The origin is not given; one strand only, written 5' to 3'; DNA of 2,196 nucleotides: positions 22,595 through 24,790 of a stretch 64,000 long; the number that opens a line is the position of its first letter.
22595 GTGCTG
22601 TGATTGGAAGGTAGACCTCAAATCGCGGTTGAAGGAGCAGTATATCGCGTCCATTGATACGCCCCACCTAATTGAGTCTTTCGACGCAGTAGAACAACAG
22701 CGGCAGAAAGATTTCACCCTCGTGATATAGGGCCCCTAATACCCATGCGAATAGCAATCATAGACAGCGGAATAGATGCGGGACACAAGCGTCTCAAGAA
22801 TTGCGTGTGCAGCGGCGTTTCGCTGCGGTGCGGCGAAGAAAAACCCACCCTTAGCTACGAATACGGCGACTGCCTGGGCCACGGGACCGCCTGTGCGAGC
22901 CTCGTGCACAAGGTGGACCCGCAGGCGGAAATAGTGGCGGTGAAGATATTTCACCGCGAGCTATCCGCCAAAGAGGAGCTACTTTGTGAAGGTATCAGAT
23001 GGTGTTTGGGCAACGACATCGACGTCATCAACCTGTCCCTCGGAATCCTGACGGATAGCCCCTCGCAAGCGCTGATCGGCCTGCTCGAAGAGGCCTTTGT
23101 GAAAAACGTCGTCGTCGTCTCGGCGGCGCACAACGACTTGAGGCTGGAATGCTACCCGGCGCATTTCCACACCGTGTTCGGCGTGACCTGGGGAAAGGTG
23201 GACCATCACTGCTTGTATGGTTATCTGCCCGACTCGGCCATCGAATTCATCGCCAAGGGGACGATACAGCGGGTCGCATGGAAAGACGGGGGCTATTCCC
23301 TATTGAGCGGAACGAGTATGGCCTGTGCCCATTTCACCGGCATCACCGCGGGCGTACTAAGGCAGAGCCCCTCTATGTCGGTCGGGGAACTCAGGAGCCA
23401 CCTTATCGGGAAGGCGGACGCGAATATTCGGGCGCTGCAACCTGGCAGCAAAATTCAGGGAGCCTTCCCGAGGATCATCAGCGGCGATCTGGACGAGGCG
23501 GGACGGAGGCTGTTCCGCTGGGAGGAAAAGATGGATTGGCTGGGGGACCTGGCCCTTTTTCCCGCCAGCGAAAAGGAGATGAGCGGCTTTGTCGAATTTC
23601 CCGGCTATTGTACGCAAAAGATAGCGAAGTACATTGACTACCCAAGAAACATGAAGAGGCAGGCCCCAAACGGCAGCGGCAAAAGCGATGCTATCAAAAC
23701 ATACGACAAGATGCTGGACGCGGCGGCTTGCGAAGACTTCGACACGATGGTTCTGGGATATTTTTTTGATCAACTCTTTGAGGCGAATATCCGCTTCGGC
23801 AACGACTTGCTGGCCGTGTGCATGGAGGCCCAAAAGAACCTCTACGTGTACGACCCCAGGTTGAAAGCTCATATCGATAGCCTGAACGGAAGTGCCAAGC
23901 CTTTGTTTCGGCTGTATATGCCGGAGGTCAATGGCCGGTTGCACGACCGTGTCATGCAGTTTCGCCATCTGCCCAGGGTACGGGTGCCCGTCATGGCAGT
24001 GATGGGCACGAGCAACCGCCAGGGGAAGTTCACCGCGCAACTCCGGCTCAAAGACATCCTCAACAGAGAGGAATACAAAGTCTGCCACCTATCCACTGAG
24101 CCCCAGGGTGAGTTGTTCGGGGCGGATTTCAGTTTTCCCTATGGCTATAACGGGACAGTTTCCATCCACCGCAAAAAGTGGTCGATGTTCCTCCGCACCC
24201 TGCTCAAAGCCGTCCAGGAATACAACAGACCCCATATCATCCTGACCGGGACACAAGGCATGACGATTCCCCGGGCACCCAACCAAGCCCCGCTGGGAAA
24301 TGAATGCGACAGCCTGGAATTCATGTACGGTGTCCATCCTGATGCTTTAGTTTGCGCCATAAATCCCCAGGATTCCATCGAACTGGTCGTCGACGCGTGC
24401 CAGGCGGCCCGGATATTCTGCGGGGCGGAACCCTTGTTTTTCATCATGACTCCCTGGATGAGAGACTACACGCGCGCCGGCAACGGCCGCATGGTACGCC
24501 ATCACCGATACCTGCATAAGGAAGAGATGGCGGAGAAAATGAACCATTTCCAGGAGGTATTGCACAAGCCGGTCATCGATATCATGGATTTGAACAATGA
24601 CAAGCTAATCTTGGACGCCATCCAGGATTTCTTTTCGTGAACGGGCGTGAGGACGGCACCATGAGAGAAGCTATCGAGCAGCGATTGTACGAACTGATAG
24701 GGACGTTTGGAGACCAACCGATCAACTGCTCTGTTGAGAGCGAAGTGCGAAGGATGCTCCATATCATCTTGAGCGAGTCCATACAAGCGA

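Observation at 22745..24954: Subtilase fused to a P-loop (DUF1611-like?) domain and translationally coupled to an ACP-like protein inside a peptide-maturation operon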

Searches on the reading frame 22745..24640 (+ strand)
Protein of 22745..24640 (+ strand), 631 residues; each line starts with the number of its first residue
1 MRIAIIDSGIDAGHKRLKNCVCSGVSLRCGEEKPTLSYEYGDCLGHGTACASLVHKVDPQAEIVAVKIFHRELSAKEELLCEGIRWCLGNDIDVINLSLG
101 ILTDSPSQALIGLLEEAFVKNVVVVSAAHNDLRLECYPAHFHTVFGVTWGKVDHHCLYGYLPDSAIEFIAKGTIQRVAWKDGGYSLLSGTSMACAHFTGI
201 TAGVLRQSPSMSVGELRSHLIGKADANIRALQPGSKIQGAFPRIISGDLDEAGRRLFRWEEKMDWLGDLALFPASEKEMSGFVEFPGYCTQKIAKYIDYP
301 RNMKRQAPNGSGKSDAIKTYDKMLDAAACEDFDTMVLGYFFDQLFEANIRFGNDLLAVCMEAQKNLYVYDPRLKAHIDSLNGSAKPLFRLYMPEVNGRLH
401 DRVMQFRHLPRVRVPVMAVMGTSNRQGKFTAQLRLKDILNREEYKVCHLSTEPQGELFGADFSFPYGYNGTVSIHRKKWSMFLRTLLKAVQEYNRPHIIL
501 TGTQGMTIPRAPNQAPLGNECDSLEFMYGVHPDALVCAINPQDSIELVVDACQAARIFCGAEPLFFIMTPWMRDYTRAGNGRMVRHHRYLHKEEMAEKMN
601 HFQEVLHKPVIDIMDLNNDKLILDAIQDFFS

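Call 3: search_protein_families(library=pfam, proteins=[window:22745-24640:+], max_evalue=0.01)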
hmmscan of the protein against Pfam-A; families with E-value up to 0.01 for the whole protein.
window:22745-24640:+ (631 aa): 2 families
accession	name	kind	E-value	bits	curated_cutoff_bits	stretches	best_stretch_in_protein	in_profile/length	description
PF00082.27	Peptidase_S8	-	6e-21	75.4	21.8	1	3-226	6-275/288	Subtilase family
PF07755.17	DUF1611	-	4.2e-07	30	25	1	411-546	9-129/201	Domain of unknown function (DUF1611_C) P-loop domain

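Call 5: search_protein_families(library=ncbifam, proteins=[window:22745-24640:+], max_evalue=0.01)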
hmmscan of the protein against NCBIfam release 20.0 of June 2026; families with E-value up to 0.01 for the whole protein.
window:22745-24640:+ (631 aa): 4 families
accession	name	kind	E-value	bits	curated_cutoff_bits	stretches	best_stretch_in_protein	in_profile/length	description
NF049966.1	QH_SP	equivalog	2.4e-36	125.1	165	1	2-224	1-211/219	subtilisin-like serine protease QhpE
TIGR03921.1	T7SS_mycosin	equivalog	1.5e-20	73.7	278.75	1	2-226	16-265/353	type VII secretion-associated serine protease mycosin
TIGR04066.1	nat_prod_clost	hypoth_equivalog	1e-11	44.4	200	1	408-616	141-345/361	TIGR04066 family peptide maturation system protein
TIGR03895.1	protease_PatA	subfamily_domain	4.5e-05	22.4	421.05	1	53-206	16-178/606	PatA/PatG family cyanobactin maturation protease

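Call 6: search_solved_structures(query=window:22745-24640:+, max_evalue=1, show_alignments=0)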
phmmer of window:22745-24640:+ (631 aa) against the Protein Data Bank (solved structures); distinct sequences matched with E-value up to 1: 141 (the best 60 are shown).
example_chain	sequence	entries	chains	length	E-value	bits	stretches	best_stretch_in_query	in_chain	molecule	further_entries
3f49_S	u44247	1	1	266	2.7e-20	75.9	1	2-222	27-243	Subtilisin BPN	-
6ube_S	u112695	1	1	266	4e-20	75.4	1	2-222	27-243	SUBTILISIN BPN'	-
9zio_S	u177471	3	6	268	5.6e-20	74.9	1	2-222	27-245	SUBTILISIN BPN'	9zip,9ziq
3bgo_S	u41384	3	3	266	7.1e-20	74.5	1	2-222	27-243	Subtilisin BPN'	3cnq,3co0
7am3_A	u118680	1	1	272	2.2e-19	72.9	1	2-222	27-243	Subtilisin BPN'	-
6u9l_S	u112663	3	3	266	4.6e-19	71.8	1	2-222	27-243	SUBTILISIN BPN'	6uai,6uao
1dui_A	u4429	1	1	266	5.8e-19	71.5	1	2-220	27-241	PROTEIN (SUBTILISIN BPN')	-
1gnv_A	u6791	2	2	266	5.9e-19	71.5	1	2-220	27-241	SUBTILISIN BPN'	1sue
1gns_A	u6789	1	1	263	6.9e-19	71.3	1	2-220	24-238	SUBTILISIN BPN'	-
1sua_A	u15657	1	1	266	9.4e-19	70.8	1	2-220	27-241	SUBTILISIN BPN'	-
7am4_A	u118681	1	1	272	2.1e-18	69.7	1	2-222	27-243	Subtilisin BPN'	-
1bh6_A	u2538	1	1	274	2.7e-18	69.3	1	2-224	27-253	SUBTILISIN DY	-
1spb_S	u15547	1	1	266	4.6e-18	68.5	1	2-220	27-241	SUBTILISIN BPN'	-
1af4_A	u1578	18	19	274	5.1e-18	68.4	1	2-223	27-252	SUBTILISIN CARLSBERG | SUBTILISIN CARLSBERG, TYPE VIII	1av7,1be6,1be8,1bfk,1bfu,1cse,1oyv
1yu6_A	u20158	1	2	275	5.2e-18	68.4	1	2-223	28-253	Subtilisin Carlsberg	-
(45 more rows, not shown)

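Call 18: find_homologous_proteins(query=window:22745-24640:+, max_evalue=0.00001)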
Query window:22745-24640:+ (631 aa): 514 proteins with E <= 0.00001 among 8000 candidates; the best 120 are listed.
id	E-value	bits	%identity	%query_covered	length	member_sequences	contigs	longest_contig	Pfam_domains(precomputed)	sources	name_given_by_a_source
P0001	0.0e+0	1486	100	100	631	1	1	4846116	PF07755.18,PF00082.28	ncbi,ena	-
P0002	0.0e+0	1238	84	100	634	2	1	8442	PF07755.18,PF00082.28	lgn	-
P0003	0.0e+0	1228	83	100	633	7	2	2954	PF07755.18,PF00082.28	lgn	-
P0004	0.0e+0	1213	84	100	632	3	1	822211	PF07755.18,PF00082.28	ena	-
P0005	0.0e+0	1201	82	100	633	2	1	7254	PF07755.18,PF00082.28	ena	-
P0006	2.6e-240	818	78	74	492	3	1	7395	PF00082.28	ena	-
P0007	6.3e-216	737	52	100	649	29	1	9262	PF07755.18,PF00082.28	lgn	-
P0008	4.4e-212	724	51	100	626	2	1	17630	PF07755.18,PF00082.28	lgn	-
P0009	6.7e-212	724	52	100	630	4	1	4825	PF07755.18,PF00082.28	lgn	-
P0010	2.0e-211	722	51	100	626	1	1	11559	PF07755.18,PF00082.28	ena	-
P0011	2.5e-202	692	49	100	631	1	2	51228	PF07755.18,PF00082.28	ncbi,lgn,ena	-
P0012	7.2e-198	677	49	100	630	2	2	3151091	PF07755.18,PF00082.28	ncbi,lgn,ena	-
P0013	9.2e-194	664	48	100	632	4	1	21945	PF07755.18,PF00082.28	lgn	-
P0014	4.7e-192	658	46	100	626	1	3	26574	PF07755.18,PF00082.28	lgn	-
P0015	5.7e-189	648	47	100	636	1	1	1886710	PF07755.18,PF00082.28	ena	-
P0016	6.0e-186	638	47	100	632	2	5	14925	PF07755.18,PF00082.28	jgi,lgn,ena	-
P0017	6.9e-186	638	45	100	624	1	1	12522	PF07755.18,PF00082.28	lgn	-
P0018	1.5e-185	637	45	100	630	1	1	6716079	PF07755.18,PF00082.28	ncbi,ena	-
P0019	4.8e-183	629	45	100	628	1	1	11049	PF07755.18,PF00082.28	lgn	-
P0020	6.0e-182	625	46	99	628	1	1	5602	PF07755.18,PF00082.28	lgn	-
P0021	3.0e-181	623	45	100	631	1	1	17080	PF07755.18,PF00082.28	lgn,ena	-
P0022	8.7e-177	608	44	100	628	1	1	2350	PF07755.18,PF00082.28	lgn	-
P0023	3.8e-174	599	45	100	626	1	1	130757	PF07755.18,PF00082.28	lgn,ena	-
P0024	5.5e-166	572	44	98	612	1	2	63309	PF07755.18,PF00082.28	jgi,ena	-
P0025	3.4e-164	566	41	100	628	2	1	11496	PF07755.18,PF00082.28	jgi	jgi:hypothetical protein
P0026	5.7e-162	559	42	100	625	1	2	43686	PF07755.18,PF00082.28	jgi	jgi:uncharacterized NAD-dependent epimerase/dehydratase family protein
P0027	6.7e-162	559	43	100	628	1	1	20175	PF07755.18,PF00082.28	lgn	-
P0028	9.7e-162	558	43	100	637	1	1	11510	PF07755.18,PF00082.28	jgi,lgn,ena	-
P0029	1.4e-161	558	40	100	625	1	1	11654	PF07755.18,PF00082.28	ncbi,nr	ncbi:MAG: S8 family serine peptidase [Bacteroidales bacterium]|nr:S8 family serine peptidase [Bacter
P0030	2.3e-161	557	44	100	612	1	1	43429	PF07755.18,PF00082.28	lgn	-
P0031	1.2e-159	551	42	100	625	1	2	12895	PF07755.18,PF00082.28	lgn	-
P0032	1.6e-159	551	43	100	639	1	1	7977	PF07755.18,PF00082.28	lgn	-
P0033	2.3e-159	550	41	100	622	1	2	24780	PF07755.18,PF00082.28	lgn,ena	-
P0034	2.5e-159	550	41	100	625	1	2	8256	PF07755.18,PF00082.28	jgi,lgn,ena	-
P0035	3.5e-158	546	42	100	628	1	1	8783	PF07755.18,PF00082.28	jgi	-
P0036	6.4e-158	546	43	100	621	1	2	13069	PF07755.18,PF00082.28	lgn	-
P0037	8.5e-158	545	43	100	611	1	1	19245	PF07755.18,PF00082.28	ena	-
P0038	2.4e-157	544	42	98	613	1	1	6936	PF07755.18,PF00082.28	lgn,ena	-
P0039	3.3e-157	543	41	100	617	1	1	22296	PF07755.18,PF00082.28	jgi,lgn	jgi:hypothetical protein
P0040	6.8e-157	542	43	97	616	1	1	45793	PF07755.18,PF00082.28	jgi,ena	-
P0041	1.7e-154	534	42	100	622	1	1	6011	PF07755.18,PF00082.28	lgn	-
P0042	7.7e-154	532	43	100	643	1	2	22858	PF07755.18,PF00082.28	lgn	-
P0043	8.3e-154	532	43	100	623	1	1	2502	PF07755.18,PF00082.28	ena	-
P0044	2.8e-153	530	42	100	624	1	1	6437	PF07755.18,PF00082.28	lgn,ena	-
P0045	5.5e-153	529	41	100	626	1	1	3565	PF07755.18,PF00082.28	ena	-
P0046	6.9e-153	529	41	100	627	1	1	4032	PF07755.18,PF00082.28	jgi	jgi:hypothetical protein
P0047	2.3e-152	527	40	100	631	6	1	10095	PF07755.18,PF00082.28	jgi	-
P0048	3.9e-151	523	40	100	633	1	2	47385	PF07755.18,PF00082.28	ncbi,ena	-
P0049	4.8e-151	523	42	100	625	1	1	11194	PF07755.18,PF00082.28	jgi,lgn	jgi:hypothetical protein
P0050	1.2e-150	521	41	100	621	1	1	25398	PF07755.18,PF00082.28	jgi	-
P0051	2.7e-150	520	40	100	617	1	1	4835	PF07755.18,PF00082.28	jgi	jgi:hypothetical protein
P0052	5.3e-148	513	40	100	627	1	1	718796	PF07755.18,PF00082.28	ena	-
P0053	1.0e-147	512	42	100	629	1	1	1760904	PF07755.18,PF00082.28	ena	-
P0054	2.1e-146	507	39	100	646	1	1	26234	PF07755.18,PF00082.28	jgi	jgi:hypothetical protein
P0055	4.0e-146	507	39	100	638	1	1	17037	PF07755.18,PF00082.28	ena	-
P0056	1.4e-145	505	39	100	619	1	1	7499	PF07755.18,PF00082.28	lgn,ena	-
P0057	3.7e-145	503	40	100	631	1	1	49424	PF07755.18,PF00082.28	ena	-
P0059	1.4e-143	498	40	100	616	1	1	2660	PF07755.18,PF00082.28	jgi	jgi:hypothetical protein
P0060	3.0e-143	497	40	100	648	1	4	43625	PF07755.18,PF00082.28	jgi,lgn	jgi:hypothetical protein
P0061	1.2e-142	495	39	100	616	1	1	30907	PF07755.18,PF00082.28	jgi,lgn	jgi:hypothetical protein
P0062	6.3e-142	493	41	100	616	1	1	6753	PF07755.18,PF00082.28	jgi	jgi:hypothetical protein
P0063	6.3e-141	489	39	100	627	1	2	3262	PF07755.18,PF00082.28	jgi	jgi:uncharacterized NAD-dependent epimerase/dehydratase family protein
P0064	3.8e-140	487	38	100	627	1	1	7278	PF07755.18,PF00082.28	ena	-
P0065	8.0e-140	486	39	100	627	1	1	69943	PF07755.18,PF00082.28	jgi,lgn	jgi:hypothetical protein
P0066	2.1e-139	484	46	75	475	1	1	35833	PF07755.18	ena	-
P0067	4.1e-139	483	39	100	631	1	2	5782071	PF07755.18,PF00082.28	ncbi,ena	-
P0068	1.3e-137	478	40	100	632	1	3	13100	PF07755.18,PF00082.28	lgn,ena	-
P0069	1.3e-137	478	41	100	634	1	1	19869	PF07755.18,PF00082.28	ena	-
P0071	2.1e-136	474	39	100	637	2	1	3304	PF07755.18,PF00082.28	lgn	-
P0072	8.9e-136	472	40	100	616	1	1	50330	PF07755.18,PF00082.28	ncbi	-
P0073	1.9e-135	471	40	100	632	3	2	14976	PF07755.18,PF00082.28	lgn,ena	-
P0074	2.0e-135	471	40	100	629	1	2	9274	PF07755.18,PF00082.28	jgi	jgi:hypothetical protein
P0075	9.6e-135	469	39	100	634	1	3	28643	PF07755.18,PF00082.28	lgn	-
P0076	1.5e-134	468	39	100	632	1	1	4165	PF07755.18,PF00082.28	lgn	-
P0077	3.4e-133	464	38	100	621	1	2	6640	PF07755.18,PF00082.28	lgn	-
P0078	5.1e-133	463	38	100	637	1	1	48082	PF07755.18,PF00082.28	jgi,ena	-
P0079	1.2e-132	462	37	100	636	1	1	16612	PF07755.18,PF00082.28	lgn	-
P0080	8.1e-132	459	40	100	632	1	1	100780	PF07755.18,PF00082.28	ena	-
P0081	1.2e-131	459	38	100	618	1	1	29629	PF07755.18,PF00082.28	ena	-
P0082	1.4e-131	458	38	100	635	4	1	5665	PF07755.18,PF00082.28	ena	-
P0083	1.3e-130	455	42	88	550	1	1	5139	PF07755.18,PF00082.28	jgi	jgi:hypothetical protein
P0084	2.1e-130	455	36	100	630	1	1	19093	PF07755.18,PF00082.28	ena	-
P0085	9.3e-129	449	36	100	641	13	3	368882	PF07755.18,PF00082.28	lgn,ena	-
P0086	1.6e-127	445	37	100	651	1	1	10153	PF07755.18,PF00082.28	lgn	-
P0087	5.0e-127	443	39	100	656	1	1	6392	PF07755.18,PF00082.28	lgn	-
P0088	8.9e-127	443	36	100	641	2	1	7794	PF07755.18,PF00082.28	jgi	jgi:uncharacterized NAD-dependent epimerase/dehydratase family protein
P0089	1.6e-126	442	37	100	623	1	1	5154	PF07755.18,PF00082.28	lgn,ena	-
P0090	1.0e-123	433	36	100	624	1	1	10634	PF07755.18,PF00082.28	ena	-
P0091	1.5e-123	432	37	100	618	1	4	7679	PF07755.18,PF00082.28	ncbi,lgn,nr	ncbi:MAG: S8 family serine peptidase [Odoribacter sp.]|nr:S8 family serine peptidase [Odoribacter sp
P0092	1.9e-122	428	36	100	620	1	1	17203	PF07755.18,PF00082.28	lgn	-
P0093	2.6e-122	428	37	99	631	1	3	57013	PF07755.18,PF00082.28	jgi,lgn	jgi:hypothetical protein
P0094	3.6e-119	417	35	100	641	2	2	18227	PF07755.18,PF00082.28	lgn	-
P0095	9.6e-118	413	35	100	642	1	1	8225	PF07755.18,PF00082.28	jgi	jgi:hypothetical protein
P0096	5.7e-116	407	35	100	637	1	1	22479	PF07755.18,PF00082.28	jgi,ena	-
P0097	1.4e-115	406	37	100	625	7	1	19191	PF07755.18,PF00082.28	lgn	-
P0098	6.5e-111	390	35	100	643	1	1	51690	PF07755.18,PF00082.28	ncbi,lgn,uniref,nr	ncbi:S8 family serine peptidase [Sinomicrobium oceani]|uniref:S8 family serine peptidase n=1 Tax=Sin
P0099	7.7e-111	390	34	100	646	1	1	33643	PF07755.18,PF00082.28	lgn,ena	-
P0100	1.2e-109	386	34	100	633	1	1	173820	PF07755.18,PF00082.28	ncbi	-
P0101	3.1e-108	381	33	100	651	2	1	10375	PF07755.18,PF00082.28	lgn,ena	-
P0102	5.8e-106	374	33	100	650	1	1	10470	PF07755.18,PF00082.28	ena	-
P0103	1.0e-103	366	34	100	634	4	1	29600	PF07755.18,PF00082.28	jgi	jgi:hypothetical protein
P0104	1.1e-103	366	33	100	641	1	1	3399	PF07755.18,PF00082.28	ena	-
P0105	4.6e-102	361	33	100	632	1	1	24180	PF07755.18,PF00082.28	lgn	-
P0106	5.4e-102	361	33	100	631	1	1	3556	PF07755.18,PF00082.28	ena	-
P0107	2.1e-101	359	32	100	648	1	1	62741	PF07755.18,PF00082.28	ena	-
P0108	3.9e-100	355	33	100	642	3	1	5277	PF07755.18,PF00082.28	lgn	-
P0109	5.0e-100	354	39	76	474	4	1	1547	PF07755.18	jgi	jgi:hypothetical protein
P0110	1.9e-99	352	33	100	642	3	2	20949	PF07755.18,PF00082.28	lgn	-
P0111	5.9e-98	347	32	97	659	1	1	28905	PF07755.18,PF00082.28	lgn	-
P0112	6.1e-98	347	33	100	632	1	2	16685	PF07755.18,PF00082.28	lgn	-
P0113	1.6e-95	339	34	100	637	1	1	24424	PF07755.18,PF00082.28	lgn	-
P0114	3.8e-95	338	33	100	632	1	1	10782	PF07755.18,PF00082.28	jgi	jgi:hypothetical protein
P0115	4.7e-95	338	32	100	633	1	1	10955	PF07755.18,PF00082.28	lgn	-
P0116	2.4e-94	335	33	100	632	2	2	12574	PF07755.18,PF00082.28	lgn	-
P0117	2.2e-93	332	32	100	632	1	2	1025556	PF07755.18,PF00082.28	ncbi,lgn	-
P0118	1.5e-92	330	32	100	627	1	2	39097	PF07755.18,PF00082.28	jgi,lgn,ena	-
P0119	5.1e-92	328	31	100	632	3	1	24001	PF07755.18,PF00082.28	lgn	-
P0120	9.9e-92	327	31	100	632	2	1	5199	PF07755.18,PF00082.28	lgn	-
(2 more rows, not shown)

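Call 20: find_related_loci(query=A1, collection=genome_contigs, flank=10000)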
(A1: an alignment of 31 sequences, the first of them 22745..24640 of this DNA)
Query A1 (631 aa) in genome_contigs; peptide patterns used: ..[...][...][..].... (x = any residue, [..] = any of these).
136 stretches matched a pattern; 116 encode a relative of the query (tblastn E <= 1e-3); the best 80 are kept; 80 distinct loci.
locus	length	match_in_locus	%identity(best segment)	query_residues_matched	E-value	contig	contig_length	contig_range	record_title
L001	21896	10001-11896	86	1-631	0e+0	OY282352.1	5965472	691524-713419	MAG: uncultured Latescibacteria bacterium genome assembly, chromosome: 1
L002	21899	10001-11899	83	1-631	0e+0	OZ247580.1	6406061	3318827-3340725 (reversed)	MAG: Candidatus Latescibacterota bacterium isolate 34bd4037-9faa-49cb-aada-cae4c411e00c genome assembly, chromosome: 1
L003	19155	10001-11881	52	1-631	0e+0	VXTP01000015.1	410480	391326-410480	MAG: Gemmatimonadetes bacterium isolate SB0665_bin_8 NODE_7_length_410480_cov_14.819112, whole genome shotgun sequence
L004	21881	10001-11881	51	1-631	0e+0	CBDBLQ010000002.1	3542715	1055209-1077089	MAG: bacterium isolate 7e3eab2d-bf14-4947-a8f9-fc6ddb354d52 genome assembly, contig: contig_2, whole genome shotgun sequ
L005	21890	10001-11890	49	1-631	0e+0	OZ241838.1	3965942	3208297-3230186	MAG: bacterium isolate 834f4656-8c40-439b-be50-31c876aeaf38 genome assembly, chromosome: 1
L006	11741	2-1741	51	47-631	0e+0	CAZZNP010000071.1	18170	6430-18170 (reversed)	MAG TPA_asm: uncultured Gemmatimonadota bacterium isolate SRP109090_co2_50 genome assembly, contig: NODE_4394_length_181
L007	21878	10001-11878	45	1-628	0e+0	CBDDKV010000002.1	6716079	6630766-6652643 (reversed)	MAG: Bacteroidales bacterium isolate 9480fe01-225e-458e-b31c-9252802a2ee0 genome assembly, contig: contig_2, whole genom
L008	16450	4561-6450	40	1-631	8e-158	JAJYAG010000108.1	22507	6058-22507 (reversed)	MAG: Bacteroidetes bacterium isolate BP8.bin14 NODE_3012_length_22507_cov_1.931099, whole genome shotgun sequence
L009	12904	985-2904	36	1-631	2e-135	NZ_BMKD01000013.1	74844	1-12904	Mucilaginibacter rubeus strain CGMCC 1.15913 sequence13, whole genome shotgun sequence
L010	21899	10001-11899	36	2-631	7e-135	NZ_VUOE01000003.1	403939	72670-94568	Maribacter flavus strain KCTC 42508 contig3, whole genome shotgun sequence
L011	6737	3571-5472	37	2-631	4e-125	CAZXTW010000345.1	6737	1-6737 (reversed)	MAG TPA_asm: uncultured Roseivirgaceae bacterium isolate SRP135972_co2_271 genome assembly, contig: NODE_17309_length_67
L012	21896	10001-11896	34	1-631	2e-108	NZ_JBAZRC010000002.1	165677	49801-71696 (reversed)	MAG: Mucilaginibacter sp. isolate SO_2017_GW1_139 NODE_703_length_165677_cov_1.633126_OW334_2017, whole genome shotgun s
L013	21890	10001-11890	33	1-631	5e-106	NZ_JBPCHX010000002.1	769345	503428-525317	Chryseobacterium sp. RRHN12 NODE_2_length_769345_cov_40.439420, whole genome shotgun sequence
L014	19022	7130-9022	49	1-631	0e+0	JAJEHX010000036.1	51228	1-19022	MAG: Candidatus Latescibacterota bacterium isolate p16x63bins.21 k141_838637, whole genome shotgun sequence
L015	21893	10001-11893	39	1-631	1e-144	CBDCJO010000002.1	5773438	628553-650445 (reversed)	MAG: Candidatus Latescibacterota bacterium isolate e8a457ff-d6c0-45dd-8553-2519624e1a5f genome assembly, contig: contig_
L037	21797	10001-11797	26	1-630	9e-48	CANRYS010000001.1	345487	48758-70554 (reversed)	MAG TPA_asm: uncultured Roseburia sp. isolate SRR15730540_bin.18_metawrap_v1.3_MAG genome assembly, contig: NODE.8_lengt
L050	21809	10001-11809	25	1-631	7e-43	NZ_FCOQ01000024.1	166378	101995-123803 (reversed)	Paenibacillus phocaensis strain mt24, whole genome shotgun sequence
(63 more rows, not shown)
